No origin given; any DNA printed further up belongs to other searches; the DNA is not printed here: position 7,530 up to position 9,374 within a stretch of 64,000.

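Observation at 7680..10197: SGNH/GDSL hydrolase fused to a radical SAM domain, translationally coupled to a paralogous stand-alone radical SAM gene inside a glycosyltransferase operon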

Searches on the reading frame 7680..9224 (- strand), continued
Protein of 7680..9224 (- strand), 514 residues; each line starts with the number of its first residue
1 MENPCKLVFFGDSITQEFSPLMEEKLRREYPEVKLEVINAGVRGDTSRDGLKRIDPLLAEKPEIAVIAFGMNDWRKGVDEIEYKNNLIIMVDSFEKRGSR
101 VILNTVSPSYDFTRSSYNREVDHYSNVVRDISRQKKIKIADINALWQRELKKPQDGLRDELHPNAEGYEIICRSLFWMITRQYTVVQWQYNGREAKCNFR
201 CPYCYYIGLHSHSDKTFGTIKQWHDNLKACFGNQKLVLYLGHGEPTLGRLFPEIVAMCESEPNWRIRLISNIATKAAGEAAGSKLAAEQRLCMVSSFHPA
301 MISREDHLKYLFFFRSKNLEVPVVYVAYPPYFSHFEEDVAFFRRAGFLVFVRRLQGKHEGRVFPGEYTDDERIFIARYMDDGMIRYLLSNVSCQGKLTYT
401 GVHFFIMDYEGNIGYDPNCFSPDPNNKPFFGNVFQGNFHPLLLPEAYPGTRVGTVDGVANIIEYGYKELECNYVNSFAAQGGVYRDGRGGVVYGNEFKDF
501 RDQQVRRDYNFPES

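Call 12: find_related_loci(query=A1, collection=genome_contigs, flank=10000)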
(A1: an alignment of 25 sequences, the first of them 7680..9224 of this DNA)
Query A1 (514 aa) in genome_contigs; peptide patterns used: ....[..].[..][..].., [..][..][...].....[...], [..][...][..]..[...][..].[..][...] (x = any residue, [..] = any of these).
107 stretches matched a pattern; 62 encode a relative of the query (tblastn E <= 1e-3); 61 distinct loci.
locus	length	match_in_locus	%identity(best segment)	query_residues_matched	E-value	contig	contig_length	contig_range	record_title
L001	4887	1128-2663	61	1-512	0e+0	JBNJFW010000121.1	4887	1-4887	MAG: Elusimicrobiota bacterium isolate Y22_60dBSe2.bin.2 NODE_28945_length_4887_cov_3.161028, whole genome shotgun seque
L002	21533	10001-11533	56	1-512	0e+0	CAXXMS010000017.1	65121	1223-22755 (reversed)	MAG: Victivallales bacterium isolate d8e49a7d-28d4-4d0c-9e9d-00e207667c8a genome assembly, contig: contig_17, whole geno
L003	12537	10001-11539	51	1-514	0e+0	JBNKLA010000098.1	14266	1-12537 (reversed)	MAG: Sulfurimonadaceae bacterium isolate H1H2.bin.27.orig k141_853502, whole genome shotgun sequence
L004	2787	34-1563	49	7-511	0e+0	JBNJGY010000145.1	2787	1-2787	MAG: Thermotogota bacterium isolate Y22_30dBSd2.bin.72 NODE_32053_length_2787_cov_28.921131, whole genome shotgun sequen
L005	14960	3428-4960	48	7-512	9e-175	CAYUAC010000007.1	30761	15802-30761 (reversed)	MAG TPA_asm: uncultured Campylobacterales bacterium isolate SRP332253_co1_272 genome assembly, contig: NODE_2056_length_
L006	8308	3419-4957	49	1-512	3e-173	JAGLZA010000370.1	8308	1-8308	MAG: candidate division WOR-3 bacterium isolate RS_13_48 ZL320.bin.48.fa_370, whole genome shotgun sequence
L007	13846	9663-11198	49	1-514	3e-171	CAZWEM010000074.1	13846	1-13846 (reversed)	MAG TPA_asm: uncultured archaeon isolate binchicken_co94_320 genome assembly, contig: NODE_6132_length_13846_cov_7.26923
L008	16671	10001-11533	48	6-511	4e-170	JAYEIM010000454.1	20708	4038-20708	MAG: Campylobacterota bacterium isolate MAG191 MAG191_454, whole genome shotgun sequence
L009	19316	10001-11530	53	1-512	0e+0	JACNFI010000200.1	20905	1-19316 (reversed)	MAG: Candidatus Cloacimonadota bacterium isolate NIOZ-UU1 NIOZ-UU_NODE_3075_length_20905_cov_10.5265, whole genome shotg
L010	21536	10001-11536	48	1-512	3e-161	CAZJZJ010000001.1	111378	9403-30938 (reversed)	MAG TPA_asm: uncultured Methanosarcinales archaeon isolate SRP077602_co6_417 genome assembly, contig: NODE_195_length_11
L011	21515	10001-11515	60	8-512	0e+0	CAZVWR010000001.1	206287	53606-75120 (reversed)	MAG TPA_asm: uncultured Spirochaetales bacterium isolate SRP220891_co1_470 genome assembly, contig: NODE_55_length_20628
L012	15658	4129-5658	45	1-512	1e-152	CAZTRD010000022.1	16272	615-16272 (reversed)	MAG TPA_asm: uncultured Candidatus Saccharibacteria bacterium isolate SRP178699_co1_515 genome assembly, contig: NODE_45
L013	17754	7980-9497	45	3-512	4e-152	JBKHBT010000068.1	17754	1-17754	MAG: Candidatus Zixiibacteriota bacterium isolate D1M01_7 NODE_4698_length_17754_cov_10.925646, whole genome shotgun seq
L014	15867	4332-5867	44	1-512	4e-147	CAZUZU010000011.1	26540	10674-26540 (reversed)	MAG TPA_asm: uncultured archaeon isolate SRP141376_co1_330 genome assembly, contig: NODE_4136_length_26540_cov_3.824920,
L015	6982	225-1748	43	1-512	7e-144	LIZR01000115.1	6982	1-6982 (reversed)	MAG: Planctomycetes bacterium DG_23 WOR1_52_54_19176, whole genome shotgun sequence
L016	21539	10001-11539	43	1-512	2e-141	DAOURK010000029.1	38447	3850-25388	MAG TPA_asm: Pseudomonadota bacterium isolate CSMAG_150 CSMAG_150_k141_117263_length_38447_cov_1321.6706, whole genome s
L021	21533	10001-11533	38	1-512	6e-119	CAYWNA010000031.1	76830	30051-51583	MAG TPA_asm: uncultured Pirellulaceae bacterium isolate binchicken_co65_467 genome assembly, contig: NODE_1154_length_76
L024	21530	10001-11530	36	1-512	1e-112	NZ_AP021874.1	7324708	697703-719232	Desulfosarcina alkanivorans strain PL12 chromosome, complete genome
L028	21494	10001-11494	34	1-500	1e-84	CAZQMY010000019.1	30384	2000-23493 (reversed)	MAG TPA_asm: uncultured Spirochaetaceae bacterium isolate SRP128890_co1_63 genome assembly, contig: NODE_2559_length_303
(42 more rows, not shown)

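Call 15: find_encoding_contigs(protein=P0001, flank=10000, max_places=3)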
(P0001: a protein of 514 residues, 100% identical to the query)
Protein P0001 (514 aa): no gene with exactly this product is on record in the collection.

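Call 16: find_encoding_contigs(protein=P0008, flank=10000, max_places=2)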
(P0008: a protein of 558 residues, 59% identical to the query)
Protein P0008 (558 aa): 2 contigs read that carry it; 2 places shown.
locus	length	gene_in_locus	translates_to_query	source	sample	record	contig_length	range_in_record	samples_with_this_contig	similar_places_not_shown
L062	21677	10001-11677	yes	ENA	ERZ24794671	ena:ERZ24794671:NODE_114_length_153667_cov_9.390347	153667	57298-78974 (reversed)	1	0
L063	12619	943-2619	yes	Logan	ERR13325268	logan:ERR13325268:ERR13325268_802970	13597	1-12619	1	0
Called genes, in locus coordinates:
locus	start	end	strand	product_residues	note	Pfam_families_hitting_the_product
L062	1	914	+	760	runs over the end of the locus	PF02706:Wzz, PF13807:GNVR (weak), PF01656:CbiA (weak), PF10609:ParA (weak), PF13614:AAA_31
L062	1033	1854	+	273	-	PF19567:CpsB_CapC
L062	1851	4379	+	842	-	PF04932:Wzy_C, PF07719:TPR_2 (faint)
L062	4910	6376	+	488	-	PF00953:Glycos_transf_4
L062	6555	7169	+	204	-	PF08241:Methyltransf_11, PF13649:Methyltransf_25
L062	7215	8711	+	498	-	PF01943:Polysacc_synt, PF13440:Polysacc_synt_3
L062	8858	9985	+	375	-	PF04230:PS_pyruv_trans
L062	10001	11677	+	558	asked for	PF00657:Lipase_GDSL, PF13472:Lipase_GDSL_2, PF25182:NonGDSL (weak), PF04055:Radical_SAM (weak)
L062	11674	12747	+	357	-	PF00534:Glycos_transf_1 (faint), PF13692:Glyco_trans_1_4 (weak)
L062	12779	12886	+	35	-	-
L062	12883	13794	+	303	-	PF00535:Glycos_transf_2, PF10111:Glyco_tranf_2_2, PF13641:Glyco_tranf_2_3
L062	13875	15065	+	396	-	-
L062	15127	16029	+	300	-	PF13506:Glyco_transf_21 (faint), PF00535:Glycos_transf_2, PF10111:Glyco_tranf_2_2, PF13641:Glyco_tranf_2_3, PF13632:Glyco_trans_2_3 (weak)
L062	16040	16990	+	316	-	PF00535:Glycos_transf_2, PF10111:Glyco_tranf_2_2, PF13641:Glyco_tranf_2_3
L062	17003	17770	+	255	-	PF00891:Methyltransf_2 (weak), PF02353:CMAS (weak), PF13489:Methyltransf_23, PF13649:Methyltransf_25, PF13847:Methyltransf_31, PF08241:Methyltransf_11, PF08242:Methyltransf_12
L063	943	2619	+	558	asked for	PF00657:Lipase_GDSL, PF13472:Lipase_GDSL_2, PF25182:NonGDSL (weak), PF04055:Radical_SAM (weak)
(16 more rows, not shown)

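Call 17: find_encoding_contigs(protein=P0023, flank=8000, max_places=1)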
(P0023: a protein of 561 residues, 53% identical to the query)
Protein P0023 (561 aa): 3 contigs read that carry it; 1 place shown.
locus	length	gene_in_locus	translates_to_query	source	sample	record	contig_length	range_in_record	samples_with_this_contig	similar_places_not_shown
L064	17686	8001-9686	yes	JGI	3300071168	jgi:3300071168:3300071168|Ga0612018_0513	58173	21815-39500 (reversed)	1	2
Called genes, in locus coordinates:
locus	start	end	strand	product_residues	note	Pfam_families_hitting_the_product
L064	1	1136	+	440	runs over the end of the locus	PF13638:PIN_4, PF02562:PhoH, PF13604:AAA_30 (faint), PF13245:AAA_19 (faint)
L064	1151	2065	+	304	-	PF04227:Indigoidine_A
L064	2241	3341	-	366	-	PF01980:TrmO_N, PF02663:FmdE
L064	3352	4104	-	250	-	PF02463:SMC_N (faint), PF00005:ABC_tran, PF13304:AAA_21 (faint)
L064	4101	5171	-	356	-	PF01032:FecCD, PF00950:ABC-3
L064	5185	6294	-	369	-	PF01497:Peripla_BP_2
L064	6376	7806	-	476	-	PF01943:Polysacc_synt, PF13440:Polysacc_synt_3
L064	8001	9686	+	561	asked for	PF00657:Lipase_GDSL, PF04311:DUF459, PF13472:Lipase_GDSL_2, PF25182:NonGDSL, PF17182:OSK (weak)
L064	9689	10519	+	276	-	PF04230:PS_pyruv_trans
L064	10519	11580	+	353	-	PF00534:Glycos_transf_1, PF13692:Glyco_trans_1_4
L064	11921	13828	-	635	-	PF00072:Response_reg, PF00989:PAS, PF08448:PAS_4, PF13426:PAS_9, PF00512:HisKA, PF02518:HATPase_c, PF00072:Response_reg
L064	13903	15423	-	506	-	PF05362:Lon_C (faint), PF13541:ChlI, PF00158:Sigma54_activat (faint), PF01078:Mg_chelatase, PF07728:AAA_5, PF00493:MCM (weak), PF13335:Mg_chelatase_C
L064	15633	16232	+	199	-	-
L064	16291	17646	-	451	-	PF07690:MFS_1, PF13347:MFS_2, PF07690:MFS_1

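Call 18: find_encoding_contigs(protein=P0089, flank=8000, max_places=1)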
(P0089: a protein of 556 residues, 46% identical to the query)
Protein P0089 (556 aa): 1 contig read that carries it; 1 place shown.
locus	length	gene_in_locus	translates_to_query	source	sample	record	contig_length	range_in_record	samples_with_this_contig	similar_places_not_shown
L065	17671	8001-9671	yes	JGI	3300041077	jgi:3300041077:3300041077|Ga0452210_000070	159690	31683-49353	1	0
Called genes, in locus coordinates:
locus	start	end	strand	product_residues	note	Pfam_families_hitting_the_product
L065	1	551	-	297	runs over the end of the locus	PF01416:PseudoU_synth_1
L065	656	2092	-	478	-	PF12802:MarR_2 (faint), PF12840:HTH_20 (weak), PF13412:HTH_24 (faint), PF24266:HTH_HVO_0163_N, PF01047:MarR (faint)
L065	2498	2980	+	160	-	-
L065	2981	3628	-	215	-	PF01813:ATP-synt_D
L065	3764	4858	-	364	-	PF06917:Pectate_lyase_2 (faint), PF06662:C5-epim_C (faint), PF07944:Beta-AFase-like_GH127_cat (weak)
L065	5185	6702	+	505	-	PF01943:Polysacc_synt, PF13440:Polysacc_synt_3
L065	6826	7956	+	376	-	PF04230:PS_pyruv_trans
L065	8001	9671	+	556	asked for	PF00657:Lipase_GDSL, PF13472:Lipase_GDSL_2, PF25182:NonGDSL, PF17182:OSK (weak), PF04055:Radical_SAM (weak)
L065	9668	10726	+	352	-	PF13439:Glyco_transf_4 (weak), PF00534:Glycos_transf_1, PF13692:Glyco_trans_1_4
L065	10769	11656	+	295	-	PF00535:Glycos_transf_2, PF10111:Glyco_tranf_2_2, PF13641:Glyco_tranf_2_3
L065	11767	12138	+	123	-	PF05635:23S_rRNA_IVP, PF22296:bAvd (weak)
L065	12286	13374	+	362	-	PF13439:Glyco_transf_4, PF13477:Glyco_trans_4_2, PF13579:Glyco_trans_4_4, PF20706:GT4-conflict, PF00534:Glycos_transf_1, PF13692:Glyco_trans_1_4, PF13524:Glyco_trans_1_2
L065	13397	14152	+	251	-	PF00881:Nitroreductase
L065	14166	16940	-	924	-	PF01411:tRNA-synt_2c, PF07973:tRNA_SAD, PF02272:DHHA1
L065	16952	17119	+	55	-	-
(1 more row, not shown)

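Call 19: find_encoding_contigs(protein=P0112, flank=8000, max_places=1)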
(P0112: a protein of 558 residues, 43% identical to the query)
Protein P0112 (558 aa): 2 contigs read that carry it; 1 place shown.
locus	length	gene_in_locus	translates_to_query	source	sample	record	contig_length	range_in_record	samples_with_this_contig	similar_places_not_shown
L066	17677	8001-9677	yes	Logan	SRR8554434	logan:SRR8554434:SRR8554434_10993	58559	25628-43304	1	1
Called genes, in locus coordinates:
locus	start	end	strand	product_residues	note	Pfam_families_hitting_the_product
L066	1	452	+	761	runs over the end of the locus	PF04055:Radical_SAM, PF04230:PS_pyruv_trans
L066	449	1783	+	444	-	PF00534:Glycos_transf_1, PF13692:Glyco_trans_1_4, PF13524:Glyco_trans_1_2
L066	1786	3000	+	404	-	PF03848:TehB, PF05401:NodS (weak), PF05175:MTS, PF13489:Methyltransf_23, PF13847:Methyltransf_31, PF08241:Methyltransf_11, PF08242:Methyltransf_12, PF13649:Methyltransf_25, +3 more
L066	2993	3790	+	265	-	PF05050:Methyltransf_21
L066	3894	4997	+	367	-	PF01041:DegT_DnrJ_EryC1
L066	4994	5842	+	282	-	PF01061:ABC2_membrane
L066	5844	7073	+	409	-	PF00005:ABC_tran, PF13304:AAA_21 (faint), PF14524:Wzt_C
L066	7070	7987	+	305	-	PF04055:Radical_SAM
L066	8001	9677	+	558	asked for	PF00657:Lipase_GDSL, PF04311:DUF459 (weak), PF13472:Lipase_GDSL_2, PF25182:NonGDSL, PF04055:Radical_SAM (weak)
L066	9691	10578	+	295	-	PF04230:PS_pyruv_trans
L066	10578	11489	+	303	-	PF00535:Glycos_transf_2, PF10111:Glyco_tranf_2_2, PF13641:Glyco_tranf_2_3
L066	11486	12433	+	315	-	PF00535:Glycos_transf_2, PF10111:Glyco_tranf_2_2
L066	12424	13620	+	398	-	PF26337:Gtf3_C (weak)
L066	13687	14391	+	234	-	-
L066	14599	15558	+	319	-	PF05050:Methyltransf_21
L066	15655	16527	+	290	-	PF00535:Glycos_transf_2, PF10111:Glyco_tranf_2_2 (weak), PF13641:Glyco_tranf_2_3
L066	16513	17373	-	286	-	PF00535:Glycos_transf_2, PF10111:Glyco_tranf_2_2, PF13506:Glyco_transf_21, PF13641:Glyco_tranf_2_3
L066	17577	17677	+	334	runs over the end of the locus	PF04055:Radical_SAM (weak), PF13186:SPASM (weak)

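Call 20: find_encoding_contigs(protein=P0099, flank=8000, max_places=1)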
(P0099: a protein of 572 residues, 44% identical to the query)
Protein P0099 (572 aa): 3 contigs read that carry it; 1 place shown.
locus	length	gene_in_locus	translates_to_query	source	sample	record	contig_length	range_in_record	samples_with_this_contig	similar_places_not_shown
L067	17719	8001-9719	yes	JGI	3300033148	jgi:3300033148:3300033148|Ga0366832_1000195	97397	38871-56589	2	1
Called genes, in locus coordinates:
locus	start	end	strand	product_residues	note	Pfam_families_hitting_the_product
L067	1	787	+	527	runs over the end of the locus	PF13231:PMT_2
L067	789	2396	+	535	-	-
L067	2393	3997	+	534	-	-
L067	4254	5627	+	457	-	PF13727:CoA_binding_3, PF02397:Bac_transf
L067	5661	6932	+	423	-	PF00005:ABC_tran, PF13304:AAA_21 (faint), PF14524:Wzt_C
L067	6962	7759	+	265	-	PF00685:Sulfotransfer_1, PF13469:Sulfotransfer_3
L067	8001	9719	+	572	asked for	PF00657:Lipase_GDSL, PF04311:DUF459 (faint), PF13472:Lipase_GDSL_2, PF25182:NonGDSL (weak), PF04055:Radical_SAM (faint)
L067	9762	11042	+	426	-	PF04230:PS_pyruv_trans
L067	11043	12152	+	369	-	PF13439:Glyco_transf_4, PF20706:GT4-conflict, PF00534:Glycos_transf_1, PF13692:Glyco_trans_1_4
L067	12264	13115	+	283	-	PF00535:Glycos_transf_2, PF10111:Glyco_tranf_2_2 (faint)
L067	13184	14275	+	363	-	PF13439:Glyco_transf_4 (weak), PF00534:Glycos_transf_1, PF13692:Glyco_trans_1_4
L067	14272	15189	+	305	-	PF00535:Glycos_transf_2, PF10111:Glyco_tranf_2_2, PF13641:Glyco_tranf_2_3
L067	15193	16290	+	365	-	-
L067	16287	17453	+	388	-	PF13439:Glyco_transf_4 (weak), PF00534:Glycos_transf_1 (weak), PF13692:Glyco_trans_1_4, PF13524:Glyco_trans_1_2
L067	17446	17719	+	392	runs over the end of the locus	PF13439:Glyco_transf_4, PF13579:Glyco_trans_4_4, PF00534:Glycos_transf_1, PF13692:Glyco_trans_1_4, PF13524:Glyco_trans_1_2 (weak)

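Call 24: search_solved_structures(query=A1, max_evalue=0.1)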
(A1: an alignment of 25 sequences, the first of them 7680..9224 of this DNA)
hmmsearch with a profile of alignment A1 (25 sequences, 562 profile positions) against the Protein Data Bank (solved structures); distinct sequences matched with E-value up to 0.1: 51.
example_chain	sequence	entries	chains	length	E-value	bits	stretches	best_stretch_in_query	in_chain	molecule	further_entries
1yzf_A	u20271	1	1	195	2.5e-20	75.5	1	5-177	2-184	lipase/acylhydrolase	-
7ddy_D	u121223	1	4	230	3.5e-19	71.8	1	3-179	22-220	G-D-S-L family lipolytic protein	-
9otv_A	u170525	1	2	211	9.4e-17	63.7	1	6-179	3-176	Lysophospholipase L1-like esterase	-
4oap_A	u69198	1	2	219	7.8e-16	60.7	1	16-178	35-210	Acetyl xylan esterase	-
5bn1_A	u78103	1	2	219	8e-16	60.7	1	16-178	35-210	Acetyl xylan esterase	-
3w7v_A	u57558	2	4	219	8.1e-16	60.7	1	16-178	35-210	Acetyl xylan esterase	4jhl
4oao_A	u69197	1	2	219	8.5e-16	60.6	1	16-178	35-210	Acetyl xylan esterase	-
4jko_A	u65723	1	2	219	1.2e-15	60.1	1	16-178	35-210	Acetyl xylan esterase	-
3p94_A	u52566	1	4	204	2e-15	59.4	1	4-181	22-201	GDSL-like Lipase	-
4jj4_A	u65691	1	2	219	1.1e-14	56.9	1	16-178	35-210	Acetyl xylan esterase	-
5jd3_A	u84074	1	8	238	2.7e-14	55.6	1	17-176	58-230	LAE5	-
4jj6_A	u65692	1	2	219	3.6e-14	55.2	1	16-178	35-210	Acetyl xylan esterase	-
9hi6_A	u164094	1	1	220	3.9e-14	55.1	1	5-176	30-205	FI6-focused design_04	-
3mil_A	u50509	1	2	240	7e-14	54.2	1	5-180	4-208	Isoamyl acetate-hydrolyzing esterase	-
4jgg_A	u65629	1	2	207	2e-13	52.7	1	6-107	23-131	Esterase TesA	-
9ge8_T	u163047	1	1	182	6.7e-10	41.1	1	7-134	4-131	Thioesterase 1/protease 1/lysophospholipase L1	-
6njc_A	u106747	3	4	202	6e-05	24.8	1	6-148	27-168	Sialate O-acetylesterase | Lysophospholipase L1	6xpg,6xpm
7pzg_AAA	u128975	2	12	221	6.3e-05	24.7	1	6-170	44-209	Lysophospholipase L1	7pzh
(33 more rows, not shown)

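Call 29: predict_structure(alignment_id=A1)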
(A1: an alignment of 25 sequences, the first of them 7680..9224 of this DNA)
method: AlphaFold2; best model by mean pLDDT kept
length: 514 residues; sequences in the alignment: 25
mean_pLDDT: 87.3   pTM: 0.87
mean pLDDT of the five models: 87.3, 83.4, 83.0, 81.3, 79.9
residues with pLDDT >= 90: 272; 70-90: 200; 50-70: 40; < 50: 2
segments of 3 or more residues with pLDDT < 50: none
pLDDT, mean of each block of 10 residues (from residue 1): 94 95 97 96 94 97 96 90 98 96 93 84 94 93 94 91 96 95 90 60 54 82 96 92 69 95 89 83 92 83 89 91 80 86 89 72 84 90 85 84 89 82 63 91 84 75 87 87 88 92 92 76
secondary structure, 60 per line:
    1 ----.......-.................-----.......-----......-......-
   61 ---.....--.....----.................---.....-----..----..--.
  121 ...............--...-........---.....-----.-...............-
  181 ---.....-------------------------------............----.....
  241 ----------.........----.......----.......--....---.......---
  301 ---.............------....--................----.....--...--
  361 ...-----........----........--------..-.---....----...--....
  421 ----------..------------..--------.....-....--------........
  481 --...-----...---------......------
elements in order: E5-11 H13-29 E35-41 H47-52 H54-59 E64-68 H71-75 H80-96 E100-104 H120-135 E138-140 H142-149 H153-156 H165-179 E184-188 H220-231 E236-240 H251-259 E264-270 H275-281 H284-287 E291-297 H304-316 E323-326 H329-344 E349-353 E356-358 E361-363 H369-376 H381-388 E404-407 E412-414 H417-420 H455-459 H473-480 E483-485 E491-493 H503-508
